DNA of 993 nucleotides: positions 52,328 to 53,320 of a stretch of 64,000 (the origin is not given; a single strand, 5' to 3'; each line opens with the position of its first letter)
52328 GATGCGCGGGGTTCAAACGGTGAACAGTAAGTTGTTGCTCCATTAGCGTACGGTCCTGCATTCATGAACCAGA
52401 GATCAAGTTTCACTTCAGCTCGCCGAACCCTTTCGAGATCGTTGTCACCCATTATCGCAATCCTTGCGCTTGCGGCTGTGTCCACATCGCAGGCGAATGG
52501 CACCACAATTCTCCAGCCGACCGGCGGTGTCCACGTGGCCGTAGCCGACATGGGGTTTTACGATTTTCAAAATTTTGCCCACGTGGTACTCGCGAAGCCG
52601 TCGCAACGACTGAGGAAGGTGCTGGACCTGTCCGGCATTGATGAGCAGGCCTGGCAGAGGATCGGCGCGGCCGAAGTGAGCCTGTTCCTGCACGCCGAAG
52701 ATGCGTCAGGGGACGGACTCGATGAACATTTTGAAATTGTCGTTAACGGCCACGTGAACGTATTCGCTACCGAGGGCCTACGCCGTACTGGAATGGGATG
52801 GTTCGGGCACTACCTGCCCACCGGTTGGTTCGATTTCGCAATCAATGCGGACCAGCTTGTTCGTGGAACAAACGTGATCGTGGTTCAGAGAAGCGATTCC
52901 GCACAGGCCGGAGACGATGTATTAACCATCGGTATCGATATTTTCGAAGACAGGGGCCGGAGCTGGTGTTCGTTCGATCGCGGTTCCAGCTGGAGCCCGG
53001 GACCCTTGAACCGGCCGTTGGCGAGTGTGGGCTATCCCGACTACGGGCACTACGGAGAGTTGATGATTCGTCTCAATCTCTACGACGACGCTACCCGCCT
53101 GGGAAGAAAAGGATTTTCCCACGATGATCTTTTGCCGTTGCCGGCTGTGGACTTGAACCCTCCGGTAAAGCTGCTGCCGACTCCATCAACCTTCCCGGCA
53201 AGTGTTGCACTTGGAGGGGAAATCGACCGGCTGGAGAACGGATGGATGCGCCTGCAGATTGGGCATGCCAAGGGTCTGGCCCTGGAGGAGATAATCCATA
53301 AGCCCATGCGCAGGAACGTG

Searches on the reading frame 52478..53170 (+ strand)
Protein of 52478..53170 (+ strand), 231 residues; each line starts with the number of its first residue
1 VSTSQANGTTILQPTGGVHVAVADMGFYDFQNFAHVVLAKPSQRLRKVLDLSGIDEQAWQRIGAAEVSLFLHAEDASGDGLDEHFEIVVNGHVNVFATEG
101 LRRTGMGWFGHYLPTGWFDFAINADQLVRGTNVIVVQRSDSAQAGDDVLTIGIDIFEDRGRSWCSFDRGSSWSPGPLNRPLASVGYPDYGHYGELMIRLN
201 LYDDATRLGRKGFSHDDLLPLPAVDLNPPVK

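Call 37: find_homologous_proteins(query=window:52478-53170:+, max_evalue=0.001)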
Query window:52478-53170:+ (231 aa): 1 proteins with E <= 0.001 among 443 candidates.
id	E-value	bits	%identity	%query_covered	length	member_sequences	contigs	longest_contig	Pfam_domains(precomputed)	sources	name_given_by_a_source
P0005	9.6e-77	276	55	97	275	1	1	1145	-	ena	-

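Call 42: find_homologous_proteins(query=A3, max_evalue=0.001)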
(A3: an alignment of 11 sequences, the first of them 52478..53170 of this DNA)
Query A3 (11 sequences) (231 aa, profile of the alignment): 11 proteins with E <= 0.001 among 6795 candidates.
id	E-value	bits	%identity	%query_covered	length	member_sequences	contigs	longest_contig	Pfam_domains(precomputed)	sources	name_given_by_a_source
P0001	1.1e-109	383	44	97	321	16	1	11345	-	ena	-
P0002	8.2e-109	380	45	100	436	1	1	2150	-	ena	-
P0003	1.0e-107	377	41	96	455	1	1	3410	-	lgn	-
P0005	3.2e-97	342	55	97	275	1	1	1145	-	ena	-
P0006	1.1e-93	331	99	100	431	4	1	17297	-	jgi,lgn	jgi:hypothetical protein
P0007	4.2e-76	273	40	96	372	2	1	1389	-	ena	-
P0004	1.1e-48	184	45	47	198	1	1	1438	-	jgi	jgi:hypothetical protein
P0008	2.2e-37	147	44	42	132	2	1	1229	-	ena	-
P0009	7.6e-32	128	37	36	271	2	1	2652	-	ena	-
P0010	2.3e-27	114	38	71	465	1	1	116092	-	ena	-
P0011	4.2e-26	110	98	38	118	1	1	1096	-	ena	-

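Call 43: find_encoding_contigs(protein=P0010, flank=6000, max_places=3)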
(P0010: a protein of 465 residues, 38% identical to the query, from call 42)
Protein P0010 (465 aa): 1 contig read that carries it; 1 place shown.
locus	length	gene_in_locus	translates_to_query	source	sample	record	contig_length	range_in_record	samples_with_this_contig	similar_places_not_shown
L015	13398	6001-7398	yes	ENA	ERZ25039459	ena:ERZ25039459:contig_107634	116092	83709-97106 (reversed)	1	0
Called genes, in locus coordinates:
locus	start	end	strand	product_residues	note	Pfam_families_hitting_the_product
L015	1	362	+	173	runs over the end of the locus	-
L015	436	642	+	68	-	-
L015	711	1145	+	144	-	PF04151:PPC (weak)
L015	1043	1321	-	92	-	-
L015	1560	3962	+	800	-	PF03160:Calx-beta (faint), PF00404:Dockerin_1 (faint)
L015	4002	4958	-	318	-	-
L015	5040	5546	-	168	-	PF00578:AhpC-TSA, PF08534:Redoxin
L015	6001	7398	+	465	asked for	-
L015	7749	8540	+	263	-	-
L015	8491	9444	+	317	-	-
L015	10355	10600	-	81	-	PF13280:WYL (faint)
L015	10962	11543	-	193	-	-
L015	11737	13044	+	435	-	PF07690:MFS_1, PF03137:OATP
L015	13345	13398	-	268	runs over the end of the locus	PF01791:DeoC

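Call 44: find_encoding_contigs(protein=P0006, flank=6000, max_places=3)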
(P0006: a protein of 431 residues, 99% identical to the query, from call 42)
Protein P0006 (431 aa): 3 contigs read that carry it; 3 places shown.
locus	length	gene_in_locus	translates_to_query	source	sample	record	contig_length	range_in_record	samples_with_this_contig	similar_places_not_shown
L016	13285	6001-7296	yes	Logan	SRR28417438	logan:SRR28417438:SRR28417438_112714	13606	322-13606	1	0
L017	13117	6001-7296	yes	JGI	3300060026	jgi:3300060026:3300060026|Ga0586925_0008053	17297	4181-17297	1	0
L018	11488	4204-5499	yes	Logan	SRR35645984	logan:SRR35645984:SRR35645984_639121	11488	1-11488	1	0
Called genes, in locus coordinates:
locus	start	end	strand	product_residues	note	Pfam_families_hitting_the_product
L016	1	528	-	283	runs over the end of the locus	?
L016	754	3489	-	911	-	PF19773:DUF6259, PF13199:Glyco_hydro_66 (weak)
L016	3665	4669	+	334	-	PF01408:GFO_IDH_MocA, PF22725:GFO_IDH_MocA_C3, PF02894:GFO_IDH_MocA_C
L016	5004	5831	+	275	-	PF05721:PhyH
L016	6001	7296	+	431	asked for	-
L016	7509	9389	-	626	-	PF02449:Glyco_hydro_42 (faint), PF00528:BPD_transp_1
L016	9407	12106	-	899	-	PF01547:SBP_bac_1, PF13416:SBP_bac_8, PF00528:BPD_transp_1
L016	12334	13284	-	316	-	?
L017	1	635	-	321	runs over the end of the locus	-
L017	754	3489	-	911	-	PF19773:DUF6259, PF13199:Glyco_hydro_66 (weak)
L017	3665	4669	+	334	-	PF01408:GFO_IDH_MocA, PF22725:GFO_IDH_MocA_C3, PF02894:GFO_IDH_MocA_C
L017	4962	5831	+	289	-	PF05721:PhyH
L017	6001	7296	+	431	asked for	-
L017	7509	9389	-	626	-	PF02449:Glyco_hydro_42 (faint), PF00528:BPD_transp_1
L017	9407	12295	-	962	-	PF01547:SBP_bac_1, PF13416:SBP_bac_8, PF00528:BPD_transp_1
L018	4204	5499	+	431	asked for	-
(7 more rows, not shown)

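Call 85: find_encoding_contigs(protein=P0009, flank=4000, max_places=3)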
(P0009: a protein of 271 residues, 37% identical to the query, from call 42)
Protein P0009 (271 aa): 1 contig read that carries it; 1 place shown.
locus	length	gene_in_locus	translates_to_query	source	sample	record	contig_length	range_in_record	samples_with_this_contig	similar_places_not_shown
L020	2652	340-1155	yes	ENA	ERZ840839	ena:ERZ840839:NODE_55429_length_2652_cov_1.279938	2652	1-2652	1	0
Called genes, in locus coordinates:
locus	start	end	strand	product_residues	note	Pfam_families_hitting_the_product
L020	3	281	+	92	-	?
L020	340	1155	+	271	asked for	-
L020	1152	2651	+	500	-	?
